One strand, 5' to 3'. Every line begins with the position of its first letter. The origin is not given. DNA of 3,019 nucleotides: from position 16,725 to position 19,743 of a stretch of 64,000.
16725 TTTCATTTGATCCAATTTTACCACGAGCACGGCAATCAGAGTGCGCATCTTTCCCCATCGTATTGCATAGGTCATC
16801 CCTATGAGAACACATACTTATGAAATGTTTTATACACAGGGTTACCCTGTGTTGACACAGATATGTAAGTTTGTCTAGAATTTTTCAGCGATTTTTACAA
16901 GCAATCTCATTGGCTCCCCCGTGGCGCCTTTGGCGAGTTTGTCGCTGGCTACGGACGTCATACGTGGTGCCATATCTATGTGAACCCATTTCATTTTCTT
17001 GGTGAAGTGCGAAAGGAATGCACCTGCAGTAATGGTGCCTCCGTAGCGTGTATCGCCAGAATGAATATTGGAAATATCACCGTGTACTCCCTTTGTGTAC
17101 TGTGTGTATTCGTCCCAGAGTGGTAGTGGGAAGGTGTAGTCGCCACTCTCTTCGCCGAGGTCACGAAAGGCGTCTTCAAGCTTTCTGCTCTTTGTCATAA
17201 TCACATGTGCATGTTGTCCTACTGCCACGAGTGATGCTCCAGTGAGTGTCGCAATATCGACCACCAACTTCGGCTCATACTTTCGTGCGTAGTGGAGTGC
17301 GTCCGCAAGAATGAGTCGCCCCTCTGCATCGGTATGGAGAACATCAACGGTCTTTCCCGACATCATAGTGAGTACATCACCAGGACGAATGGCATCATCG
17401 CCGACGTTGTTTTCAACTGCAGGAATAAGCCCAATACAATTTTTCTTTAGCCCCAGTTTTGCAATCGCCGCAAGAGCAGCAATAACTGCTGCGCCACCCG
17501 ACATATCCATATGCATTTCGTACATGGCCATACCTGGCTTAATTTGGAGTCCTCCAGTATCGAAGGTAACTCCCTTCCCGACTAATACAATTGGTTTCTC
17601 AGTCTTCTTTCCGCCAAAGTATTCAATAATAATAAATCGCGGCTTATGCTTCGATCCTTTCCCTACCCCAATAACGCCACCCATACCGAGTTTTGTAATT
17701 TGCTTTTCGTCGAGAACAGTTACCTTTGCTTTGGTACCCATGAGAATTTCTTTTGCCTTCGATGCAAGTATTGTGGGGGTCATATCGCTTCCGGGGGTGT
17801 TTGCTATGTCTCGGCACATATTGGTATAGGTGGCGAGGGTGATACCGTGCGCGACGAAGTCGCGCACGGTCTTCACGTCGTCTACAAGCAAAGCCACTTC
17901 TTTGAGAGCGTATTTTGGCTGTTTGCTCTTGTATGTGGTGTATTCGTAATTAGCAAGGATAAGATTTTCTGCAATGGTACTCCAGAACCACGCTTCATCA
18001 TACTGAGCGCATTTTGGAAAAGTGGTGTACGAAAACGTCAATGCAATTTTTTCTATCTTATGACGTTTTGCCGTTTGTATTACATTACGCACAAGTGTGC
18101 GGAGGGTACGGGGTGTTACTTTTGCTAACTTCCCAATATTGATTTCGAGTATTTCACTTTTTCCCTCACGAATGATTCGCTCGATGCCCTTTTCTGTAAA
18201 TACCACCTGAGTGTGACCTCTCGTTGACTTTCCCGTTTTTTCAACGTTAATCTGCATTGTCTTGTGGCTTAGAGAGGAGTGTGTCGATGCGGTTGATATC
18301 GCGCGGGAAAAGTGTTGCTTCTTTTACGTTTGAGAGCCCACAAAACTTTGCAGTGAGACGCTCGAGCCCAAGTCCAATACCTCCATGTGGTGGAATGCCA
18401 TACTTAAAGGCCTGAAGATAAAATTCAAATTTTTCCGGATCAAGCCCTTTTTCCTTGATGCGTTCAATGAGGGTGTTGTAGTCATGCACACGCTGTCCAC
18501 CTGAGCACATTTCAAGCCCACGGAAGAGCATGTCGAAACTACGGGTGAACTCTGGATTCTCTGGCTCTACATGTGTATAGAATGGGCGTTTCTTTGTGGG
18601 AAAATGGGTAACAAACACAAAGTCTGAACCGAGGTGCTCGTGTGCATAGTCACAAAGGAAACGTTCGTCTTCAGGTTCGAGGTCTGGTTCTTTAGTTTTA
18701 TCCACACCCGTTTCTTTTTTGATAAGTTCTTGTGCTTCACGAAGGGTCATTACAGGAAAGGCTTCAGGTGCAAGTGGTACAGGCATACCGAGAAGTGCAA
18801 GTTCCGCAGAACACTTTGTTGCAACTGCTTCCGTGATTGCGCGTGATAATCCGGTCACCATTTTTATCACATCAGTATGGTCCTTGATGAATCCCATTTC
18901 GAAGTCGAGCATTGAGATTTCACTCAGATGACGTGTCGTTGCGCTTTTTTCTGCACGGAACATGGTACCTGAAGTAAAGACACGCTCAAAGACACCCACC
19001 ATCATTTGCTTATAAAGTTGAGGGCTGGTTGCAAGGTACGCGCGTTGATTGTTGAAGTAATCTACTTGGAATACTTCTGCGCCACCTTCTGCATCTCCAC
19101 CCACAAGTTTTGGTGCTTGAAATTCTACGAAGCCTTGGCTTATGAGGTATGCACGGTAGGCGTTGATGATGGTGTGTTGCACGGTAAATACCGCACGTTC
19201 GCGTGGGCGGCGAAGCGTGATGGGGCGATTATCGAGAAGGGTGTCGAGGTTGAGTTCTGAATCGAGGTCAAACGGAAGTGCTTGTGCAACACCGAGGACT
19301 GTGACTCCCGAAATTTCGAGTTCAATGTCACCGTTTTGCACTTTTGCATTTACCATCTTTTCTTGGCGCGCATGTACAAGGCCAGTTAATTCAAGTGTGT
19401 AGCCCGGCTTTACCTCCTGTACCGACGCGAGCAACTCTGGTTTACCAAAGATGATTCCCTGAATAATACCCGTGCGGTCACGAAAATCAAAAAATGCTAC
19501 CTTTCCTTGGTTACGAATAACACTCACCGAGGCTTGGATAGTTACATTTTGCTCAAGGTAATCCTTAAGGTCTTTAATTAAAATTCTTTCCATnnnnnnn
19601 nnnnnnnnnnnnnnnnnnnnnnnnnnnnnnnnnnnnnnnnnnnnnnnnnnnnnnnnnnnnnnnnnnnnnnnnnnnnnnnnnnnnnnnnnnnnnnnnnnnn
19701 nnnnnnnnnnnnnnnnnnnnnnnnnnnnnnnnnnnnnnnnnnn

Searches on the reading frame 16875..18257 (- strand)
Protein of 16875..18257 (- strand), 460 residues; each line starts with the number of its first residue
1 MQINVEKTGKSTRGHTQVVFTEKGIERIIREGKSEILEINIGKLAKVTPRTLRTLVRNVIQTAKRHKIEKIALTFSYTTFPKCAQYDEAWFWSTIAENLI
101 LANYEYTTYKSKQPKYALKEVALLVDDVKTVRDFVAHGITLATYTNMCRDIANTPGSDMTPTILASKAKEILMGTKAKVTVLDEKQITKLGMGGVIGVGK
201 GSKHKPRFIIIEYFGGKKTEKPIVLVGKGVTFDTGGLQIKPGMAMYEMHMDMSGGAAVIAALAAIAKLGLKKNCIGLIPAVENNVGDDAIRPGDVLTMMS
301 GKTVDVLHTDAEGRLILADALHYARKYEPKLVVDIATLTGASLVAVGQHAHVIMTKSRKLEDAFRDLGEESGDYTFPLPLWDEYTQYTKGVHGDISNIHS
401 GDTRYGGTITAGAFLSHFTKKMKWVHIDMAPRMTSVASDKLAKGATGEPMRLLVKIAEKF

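Call 7: search_protein_families(library=ncbifam, proteins=[window:16875-18257:-])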
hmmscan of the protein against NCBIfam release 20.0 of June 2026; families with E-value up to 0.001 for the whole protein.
window:16875-18257:- (460 aa): 13 families
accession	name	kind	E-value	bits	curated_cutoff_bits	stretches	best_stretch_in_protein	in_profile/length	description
NF002074.0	PRK00913.1-4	equivalog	8.2e-123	410.8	415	1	33-455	70-488/496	leucyl aminopeptidase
NF002073.0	PRK00913.1-2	equivalog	3e-121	405.8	432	1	21-460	64-501/505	leucyl aminopeptidase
NF002083.0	PRK00913.3-5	equivalog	5.9e-113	378.4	468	1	27-459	58-489/492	leucyl aminopeptidase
NF002077.0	PRK00913.2-4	equivalog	3.3e-99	333.2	471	1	34-455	73-493/501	leucyl aminopeptidase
NF002082.0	PRK00913.3-4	equivalog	3.4e-97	326.3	552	1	47-458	79-501/504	leucyl aminopeptidase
NF002072.0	PRK00913.1-1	equivalog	7.9e-97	324.9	826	1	35-455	72-490/502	leucyl aminopeptidase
NF002075.0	PRK00913.2-2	equivalog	4.9e-96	322.6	468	1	28-459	69-498/502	leucyl aminopeptidase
NF002081.0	PRK00913.3-3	equivalog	2.3e-90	303.7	485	1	46-456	65-477/485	leucyl aminopeptidase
NF002076.0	PRK00913.2-3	equivalog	1.8e-86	291.1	491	1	27-456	65-489/494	leucyl aminopeptidase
NF002080.0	PRK00913.3-2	equivalog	5e-72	243.1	475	1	17-431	14-421/447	leucyl aminopeptidase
NF003450.0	PRK05015.1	equivalog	3e-70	237.1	437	1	143-456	105-424/429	aminopeptidase PepB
NF002078.0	PRK00913.2-5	equivalog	1.6e-68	231.5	622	1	38-460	74-497/500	leucyl aminopeptidase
NF002079.0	PRK00913.3-1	equivalog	7.9e-64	216.1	1013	1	99-451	116-483/496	leucyl aminopeptidase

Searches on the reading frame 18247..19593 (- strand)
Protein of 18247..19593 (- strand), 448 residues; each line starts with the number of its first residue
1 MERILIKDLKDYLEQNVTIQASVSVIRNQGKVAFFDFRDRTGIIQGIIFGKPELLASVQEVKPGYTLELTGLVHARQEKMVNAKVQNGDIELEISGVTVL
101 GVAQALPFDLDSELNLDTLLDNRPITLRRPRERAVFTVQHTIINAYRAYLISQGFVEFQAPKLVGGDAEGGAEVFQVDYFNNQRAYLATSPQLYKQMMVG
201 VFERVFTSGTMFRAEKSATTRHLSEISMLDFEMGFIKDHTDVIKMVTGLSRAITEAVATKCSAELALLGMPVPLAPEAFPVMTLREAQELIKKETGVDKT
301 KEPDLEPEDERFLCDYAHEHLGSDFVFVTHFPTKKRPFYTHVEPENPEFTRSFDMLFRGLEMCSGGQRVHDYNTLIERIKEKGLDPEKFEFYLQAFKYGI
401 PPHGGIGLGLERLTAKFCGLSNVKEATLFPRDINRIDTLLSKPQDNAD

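Call 7: search_protein_families(library=ncbifam, proteins=[window:18247-19593:-])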
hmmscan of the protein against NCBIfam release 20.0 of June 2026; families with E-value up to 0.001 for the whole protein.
window:18247-19593:- (448 aa): 17 families
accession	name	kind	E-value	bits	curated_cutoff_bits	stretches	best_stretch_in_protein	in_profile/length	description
NF003483.0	PRK05159.1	equivalog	3.8e-143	477.5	353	1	1-436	3-436/438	aspartate--tRNA(Asn) ligase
TIGR00458.1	aspS_nondisc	equivalog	1.1e-111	373.9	368.4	1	8-436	5-426/428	aspartate--tRNA(Asn) ligase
NF003037.0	PRK03932.1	equivalog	3.2e-78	263.7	414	1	2-437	2-450/451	asparagine--tRNA ligase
TIGR00457.1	asnS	equivalog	3e-72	243.9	342.6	1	6-437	8-454/455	asparagine--tRNA ligase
NF001750.0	PRK00476.1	equivalog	2.6e-63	214.3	443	2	11-260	15-268/590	aspartate--tRNA ligase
TIGR00459.1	aspS_bact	equivalog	6.2e-54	183.3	373.85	2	3-289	4-279/586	aspartate--tRNA ligase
NF005052.0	PRK06462.1-1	equivalog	3.3e-48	164.5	368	1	129-431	42-345/353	asparagine synthetase A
NF009460.0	PRK12820.1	equivalog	1.9e-35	122.2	1379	2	13-239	34-277/723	bifunctional aspartyl-tRNA synthetase/aspartyl/glutamyl-tRNA amidotransferase subunit C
NF001756.1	PRK00484.1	subfamily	1.7e-33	116.1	468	1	13-430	50-483/488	lysine--tRNA ligase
TIGR00499.1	lysS_bact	equivalog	1.2e-32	113.2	427.6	2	13-304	52-337/496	lysine--tRNA ligase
NF005054.0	PRK06462.1-4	equivalog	2.4e-28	99.1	309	1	127-431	16-310/318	asparagine synthetase A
NF009101.0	PRK12445.1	subfamily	6e-24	84.5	1026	2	13-296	64-341/505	lysine--tRNA ligase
NF002821.0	PRK02983.1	equivalog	6.9e-21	74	742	2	13-257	658-896/1102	bifunctional lysylphosphatidylglycerol synthetase/lysine--tRNA ligase LysX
TIGR00462.1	genX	equivalog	4.9e-20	72.2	286.9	1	140-428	5-303/304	EF-P lysine aminoacylase EpmA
NF006828.0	PRK09350.1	equivalog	3.1e-15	56.3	264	1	139-432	19-323/325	elongation factor P--(R)-beta-lysine ligase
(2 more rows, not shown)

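Call 12: find_related_loci(query=window:18247-19593:-, collection=genome_contigs, flank=4000)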
Query window:18247-19593:- (448 aa) in genome_contigs; peptide patterns used: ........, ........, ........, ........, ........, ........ (x = any residue, [..] = any of these).
600 stretches matched a pattern (row limit reached: there are more); 590 encode a relative of the query (tblastn E <= 1e-3); the best 80 are kept; 80 distinct loci.
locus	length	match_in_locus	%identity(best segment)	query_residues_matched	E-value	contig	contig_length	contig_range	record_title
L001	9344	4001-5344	91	1-448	0e+0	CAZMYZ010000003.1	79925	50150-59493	MAG TPA_asm: uncultured Candidatus Saccharibacteria bacterium isolate SRP342105_co1_88 genome assembly, contig: NODE_379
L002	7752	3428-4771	81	1-448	0e+0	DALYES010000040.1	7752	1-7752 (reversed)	MAG TPA_asm: Candidatus Paceibacterota bacterium isolate CTOTU14260 NODE_2462_length_7752_cov_3.217877, whole genome sho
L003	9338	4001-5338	80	3-448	0e+0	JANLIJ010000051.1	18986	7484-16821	MAG: Candidatus Kaiserbacteria bacterium isolate S40-12 k99_184384, whole genome shotgun sequence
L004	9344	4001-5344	82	1-448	0e+0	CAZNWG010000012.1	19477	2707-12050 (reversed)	MAG TPA_asm: uncultured Candidatus Saccharibacteria bacterium isolate binchicken_co346_105 genome assembly, contig: NODE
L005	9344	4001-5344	77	1-448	0e+0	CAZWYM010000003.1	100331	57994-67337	MAG TPA_asm: uncultured Candidatus Saccharibacteria bacterium isolate SRP286056_co2_193 genome assembly, contig: NODE_20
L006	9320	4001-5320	73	1-440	0e+0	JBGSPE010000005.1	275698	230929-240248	MAG: Candidatus Paceibacteria bacterium isolate JTS-AC297 k141_1177716, whole genome shotgun sequence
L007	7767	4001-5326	75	1-442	0e+0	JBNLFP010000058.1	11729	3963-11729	MAG: Minisyncoccia bacterium isolate C1.bin.4.orig k141_42781, whole genome shotgun sequence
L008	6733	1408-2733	71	1-442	0e+0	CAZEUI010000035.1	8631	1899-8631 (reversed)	MAG TPA_asm: uncultured Candidatus Saccharibacteria bacterium isolate binchicken_co53_23 genome assembly, contig: NODE_5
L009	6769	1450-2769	67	1-440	0e+0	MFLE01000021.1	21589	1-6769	MAG: Candidatus Kaiserbacteria bacterium RIFCSPHIGHO2_02_FULL_49_34 rifcsphigho2_02_scaffold_6805, whole genome shotgun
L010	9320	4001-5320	66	1-441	0e+0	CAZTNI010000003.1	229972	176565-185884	MAG TPA_asm: uncultured Candidatus Saccharibacteria bacterium isolate SRP292972_co1_97 genome assembly, contig: NODE_75_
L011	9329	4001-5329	63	3-445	0e+0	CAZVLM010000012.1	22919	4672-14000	MAG TPA_asm: uncultured Candidatus Saccharibacteria bacterium isolate SRP170004_co1_323 genome assembly, contig: NODE_33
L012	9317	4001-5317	63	3-441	0e+0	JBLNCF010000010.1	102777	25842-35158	MAG: Bacillota bacterium isolate MAG132 PRJNA950955_bin39_renamed_9, whole genome shotgun sequence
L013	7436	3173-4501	63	2-442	0e+0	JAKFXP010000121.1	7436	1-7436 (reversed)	MAG: Parcubacteria group bacterium isolate ND3_Bin_29 ND3_0002156, whole genome shotgun sequence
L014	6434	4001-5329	62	1-442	0e+0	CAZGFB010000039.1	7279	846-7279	MAG TPA_asm: uncultured Candidatus Saccharibacteria bacterium isolate SRP272421_co1_287 genome assembly, contig: NODE_37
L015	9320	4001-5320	60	3-442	0e+0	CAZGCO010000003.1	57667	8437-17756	MAG TPA_asm: uncultured Candidatus Saccharibacteria bacterium isolate SRP285395_co2_30 genome assembly, contig: NODE_752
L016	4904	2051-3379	60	1-442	0e+0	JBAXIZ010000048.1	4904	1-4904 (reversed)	MAG: bacterium isolate ELA362 MAG362_48, whole genome shotgun sequence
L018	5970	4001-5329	60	1-442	0e+0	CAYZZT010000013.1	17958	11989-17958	MAG TPA_asm: uncultured Candidatus Saccharibacteria bacterium isolate SRP272421_co1_164 genome assembly, contig: NODE_87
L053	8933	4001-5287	46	3-437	3e-126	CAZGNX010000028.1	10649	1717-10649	MAG TPA_asm: uncultured Pseudomonadales bacterium isolate SRP192515_co1_89 genome assembly, contig: NODE_6229_length_106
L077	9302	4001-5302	44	1-436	1e-115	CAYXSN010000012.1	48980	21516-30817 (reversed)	MAG TPA_asm: uncultured Candidatus Saccharimonadales bacterium isolate SRP133034_co1_262 genome assembly, contig: NODE_4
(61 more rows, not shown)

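Call 46: find_related_loci(query=window:18247-19593:-, collection=metagenome_contigs, flank=3000)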
Query window:18247-19593:- (448 aa) in metagenome_contigs; peptide patterns used: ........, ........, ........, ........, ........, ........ (x = any residue, [..] = any of these).
600 stretches matched a pattern (row limit reached: there are more); 581 encode a relative of the query (tblastn E <= 1e-3); the best 80 are kept; 80 distinct loci.
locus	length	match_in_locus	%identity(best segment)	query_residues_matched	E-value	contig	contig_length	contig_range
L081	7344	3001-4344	80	1-448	0e+0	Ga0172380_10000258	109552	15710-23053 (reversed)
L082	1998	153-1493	72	1-447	0e+0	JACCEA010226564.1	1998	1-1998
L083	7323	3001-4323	67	1-441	0e+0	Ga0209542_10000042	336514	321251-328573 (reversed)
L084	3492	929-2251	63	2-442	0e+0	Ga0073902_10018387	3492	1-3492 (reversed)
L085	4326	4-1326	63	2-442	0e+0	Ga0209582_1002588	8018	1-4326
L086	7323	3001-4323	59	3-442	0e+0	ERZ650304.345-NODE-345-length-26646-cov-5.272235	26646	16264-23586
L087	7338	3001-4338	60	2-445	0e+0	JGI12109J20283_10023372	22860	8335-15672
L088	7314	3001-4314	61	1-441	1e-179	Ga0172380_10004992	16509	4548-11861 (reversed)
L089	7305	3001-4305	59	2-441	1e-176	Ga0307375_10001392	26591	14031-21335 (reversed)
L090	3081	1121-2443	57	1-448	0e+0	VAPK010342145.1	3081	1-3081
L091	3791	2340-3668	57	1-442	5e-177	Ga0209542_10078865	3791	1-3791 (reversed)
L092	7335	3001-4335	56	1-442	6e-169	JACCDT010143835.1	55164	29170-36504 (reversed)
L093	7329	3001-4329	57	3-442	1e-167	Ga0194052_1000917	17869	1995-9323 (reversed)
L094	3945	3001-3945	78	1-315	9e-170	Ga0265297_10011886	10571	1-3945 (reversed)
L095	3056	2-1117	65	71-442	9e-176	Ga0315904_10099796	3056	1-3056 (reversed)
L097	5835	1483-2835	58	1-446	5e-179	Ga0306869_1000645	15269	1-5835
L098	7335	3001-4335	47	1-447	2e-135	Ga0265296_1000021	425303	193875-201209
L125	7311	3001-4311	43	1-441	2e-113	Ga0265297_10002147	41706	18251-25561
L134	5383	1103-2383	44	3-436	1e-109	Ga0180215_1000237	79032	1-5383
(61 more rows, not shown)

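Call 48: search_protein_families(library=ncbifam, proteins=[L125:3001-4311:+, L016:2051-3379:+, L018:4001-5329:+, L014:4001-5329:+, L098:3001-4335:+, L053:4001-5287:+, L077:4001-5302:+, L134:1103-2383:+, L097:1483-2835:+], max_evalue=1e-60)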
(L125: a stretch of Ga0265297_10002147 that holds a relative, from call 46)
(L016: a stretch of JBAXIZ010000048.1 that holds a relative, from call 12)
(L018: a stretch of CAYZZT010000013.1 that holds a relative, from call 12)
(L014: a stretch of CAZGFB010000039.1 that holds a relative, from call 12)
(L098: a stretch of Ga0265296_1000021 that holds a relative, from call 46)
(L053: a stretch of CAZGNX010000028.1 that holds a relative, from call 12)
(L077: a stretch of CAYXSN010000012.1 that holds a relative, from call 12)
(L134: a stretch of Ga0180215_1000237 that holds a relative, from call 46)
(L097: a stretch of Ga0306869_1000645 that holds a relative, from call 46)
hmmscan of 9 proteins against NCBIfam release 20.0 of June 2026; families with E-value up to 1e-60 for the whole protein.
L125:3001-4311:+ (437 aa): 6 families
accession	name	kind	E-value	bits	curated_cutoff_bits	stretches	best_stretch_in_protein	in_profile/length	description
NF003483.0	PRK05159.1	equivalog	5.1e-141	470.5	353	1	1-432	3-436/438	aspartate--tRNA(Asn) ligase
TIGR00458.1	aspS_nondisc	equivalog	6.4e-107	358.2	368.4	1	13-432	11-426/428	aspartate--tRNA(Asn) ligase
NF001750.0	PRK00476.1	equivalog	3e-72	243.8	443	0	10-253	14-265/590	aspartate--tRNA ligase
NF003037.0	PRK03932.1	equivalog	5e-68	230.1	414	1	3-434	3-451/451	asparagine--tRNA ligase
TIGR00457.1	asnS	equivalog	8.5e-66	222.6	342.6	1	4-434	6-455/455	asparagine--tRNA ligase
TIGR00459.1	aspS_bact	equivalog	5.1e-65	219.9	373.85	0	9-284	11-278/586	aspartate--tRNA ligase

L016:2051-3379:+ (443 aa): 6 families
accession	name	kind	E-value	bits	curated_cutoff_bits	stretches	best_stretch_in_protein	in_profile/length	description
NF003483.0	PRK05159.1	equivalog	5.6e-147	490.1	353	1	1-437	3-436/438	aspartate--tRNA(Asn) ligase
TIGR00458.1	aspS_nondisc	equivalog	1.2e-114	383.6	368.4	1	7-437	4-426/428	aspartate--tRNA(Asn) ligase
NF003037.0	PRK03932.1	equivalog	9.6e-81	272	414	1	3-438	3-450/451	asparagine--tRNA ligase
TIGR00457.1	asnS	equivalog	9.7e-77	258.7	342.6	1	6-438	8-454/455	asparagine--tRNA ligase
NF001750.0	PRK00476.1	equivalog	6.7e-71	239.3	443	0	11-266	15-274/590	aspartate--tRNA ligase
TIGR00459.1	aspS_bact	equivalog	3.8e-62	210.5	373.85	0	2-271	3-274/586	aspartate--tRNA ligase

L018:4001-5329:+ (443 aa): 6 families
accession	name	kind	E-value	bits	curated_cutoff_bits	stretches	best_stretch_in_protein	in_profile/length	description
NF003483.0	PRK05159.1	equivalog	6e-146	486.8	353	1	1-437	3-436/438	aspartate--tRNA(Asn) ligase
TIGR00458.1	aspS_nondisc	equivalog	6.9e-114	381.1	368.4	1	7-437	4-426/428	aspartate--tRNA(Asn) ligase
NF003037.0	PRK03932.1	equivalog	6.2e-81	272.6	414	1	3-438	3-450/451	asparagine--tRNA ligase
TIGR00457.1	asnS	equivalog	3.7e-77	260.1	342.6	1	6-438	8-454/455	asparagine--tRNA ligase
NF001750.0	PRK00476.1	equivalog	1.9e-71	241.1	443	0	11-262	15-269/590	aspartate--tRNA ligase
TIGR00459.1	aspS_bact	equivalog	2.2e-62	211.3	373.85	0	2-265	3-268/586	aspartate--tRNA ligase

L014:4001-5329:+ (443 aa): 6 families
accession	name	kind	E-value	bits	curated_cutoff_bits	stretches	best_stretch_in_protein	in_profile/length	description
NF003483.0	PRK05159.1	equivalog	1.1e-146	489.2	353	1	1-437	3-436/438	aspartate--tRNA(Asn) ligase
TIGR00458.1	aspS_nondisc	equivalog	1.8e-113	379.7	368.4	1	7-437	4-426/428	aspartate--tRNA(Asn) ligase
NF003037.0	PRK03932.1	equivalog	5.3e-81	272.9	414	1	3-438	3-450/451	asparagine--tRNA ligase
TIGR00457.1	asnS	equivalog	2.2e-77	260.8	342.6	1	6-438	8-454/455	asparagine--tRNA ligase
NF001750.0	PRK00476.1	equivalog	2.8e-70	237.3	443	0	11-266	15-274/590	aspartate--tRNA ligase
TIGR00459.1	aspS_bact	equivalog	2.7e-62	211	373.85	0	2-271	3-274/586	aspartate--tRNA ligase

L098:3001-4335:+ (445 aa): 6 families
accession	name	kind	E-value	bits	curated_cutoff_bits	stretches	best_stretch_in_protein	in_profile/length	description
NF003483.0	PRK05159.1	equivalog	5.1e-153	510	353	1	1-434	3-436/438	aspartate--tRNA(Asn) ligase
TIGR00458.1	aspS_nondisc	equivalog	7.3e-115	384.4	368.4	1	10-434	8-426/428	aspartate--tRNA(Asn) ligase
NF001750.0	PRK00476.1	equivalog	3.7e-76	256.7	443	1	10-256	14-267/590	aspartate--tRNA ligase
NF003037.0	PRK03932.1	equivalog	5.2e-71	239.9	414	1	9-436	11-451/451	asparagine--tRNA ligase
TIGR00459.1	aspS_bact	equivalog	1e-66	225.6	373.85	0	11-317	13-302/586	aspartate--tRNA ligase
TIGR00457.1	asnS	equivalog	1.6e-66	225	342.6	1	9-436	11-455/455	asparagine--tRNA ligase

L053:4001-5287:+ (429 aa): 6 families
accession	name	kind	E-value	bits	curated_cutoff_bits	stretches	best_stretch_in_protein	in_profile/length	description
NF003483.0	PRK05159.1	equivalog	5.2e-143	477.1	353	1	2-428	6-436/438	aspartate--tRNA(Asn) ligase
TIGR00458.1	aspS_nondisc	equivalog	2.1e-107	359.7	368.4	1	12-428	12-426/428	aspartate--tRNA(Asn) ligase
NF001750.0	PRK00476.1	equivalog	3e-71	240.5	443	0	10-250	16-266/590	aspartate--tRNA ligase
TIGR00457.1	asnS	equivalog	1.2e-69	235.3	342.6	1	3-428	7-453/455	asparagine--tRNA ligase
NF003037.0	PRK03932.1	equivalog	4.3e-68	230.3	414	1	10-428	14-449/451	asparagine--tRNA ligase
TIGR00459.1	aspS_bact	equivalog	3.9e-64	217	373.85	0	10-279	14-277/586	aspartate--tRNA ligase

L077:4001-5302:+ (434 aa): 6 families
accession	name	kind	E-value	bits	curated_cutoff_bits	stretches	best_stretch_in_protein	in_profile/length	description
NF003483.0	PRK05159.1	equivalog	7.3e-138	460.1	353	1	2-434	4-436/438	aspartate--tRNA(Asn) ligase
TIGR00458.1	aspS_nondisc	equivalog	2.9e-109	365.9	368.4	1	13-434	11-426/428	aspartate--tRNA(Asn) ligase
NF003037.0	PRK03932.1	equivalog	2.4e-76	257.5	414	1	10-433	12-448/451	asparagine--tRNA ligase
TIGR00457.1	asnS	equivalog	1.4e-69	235.1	342.6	1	9-433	11-452/455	asparagine--tRNA ligase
NF001750.0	PRK00476.1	equivalog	2.2e-67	227.7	443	0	11-258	15-270/590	aspartate--tRNA ligase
TIGR00459.1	aspS_bact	equivalog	1.1e-62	212.2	373.85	0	2-265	3-272/586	aspartate--tRNA ligase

L134:1103-2383:+ (427 aa): 4 families
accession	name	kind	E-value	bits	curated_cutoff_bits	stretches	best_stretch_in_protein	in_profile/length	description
NF003483.0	PRK05159.1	equivalog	7.9e-164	545.7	353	1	2-427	6-436/438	aspartate--tRNA(Asn) ligase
TIGR00458.1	aspS_nondisc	equivalog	3.7e-121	405.1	368.4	1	12-427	12-426/428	aspartate--tRNA(Asn) ligase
NF003037.0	PRK03932.1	equivalog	5.5e-75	253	414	1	8-426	12-448/451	asparagine--tRNA ligase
TIGR00457.1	asnS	equivalog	1.6e-70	238.2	342.6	1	8-425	12-451/455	asparagine--tRNA ligase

L097:1483-2835:+ (451 aa): 5 families
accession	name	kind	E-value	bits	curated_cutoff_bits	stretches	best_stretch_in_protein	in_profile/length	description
NF003483.0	PRK05159.1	equivalog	1.7e-146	488.5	353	1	1-438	3-436/438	aspartate--tRNA(Asn) ligase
TIGR00458.1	aspS_nondisc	equivalog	4.4e-114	381.8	368.4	1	11-438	9-426/428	aspartate--tRNA(Asn) ligase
NF003037.0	PRK03932.1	equivalog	8.5e-81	272.2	414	1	3-439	3-450/451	asparagine--tRNA ligase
TIGR00457.1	asnS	equivalog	1.3e-77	261.5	342.6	1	4-439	6-454/455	asparagine--tRNA ligase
NF001750.0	PRK00476.1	equivalog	3e-66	224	443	0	11-265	15-274/590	aspartate--tRNA ligase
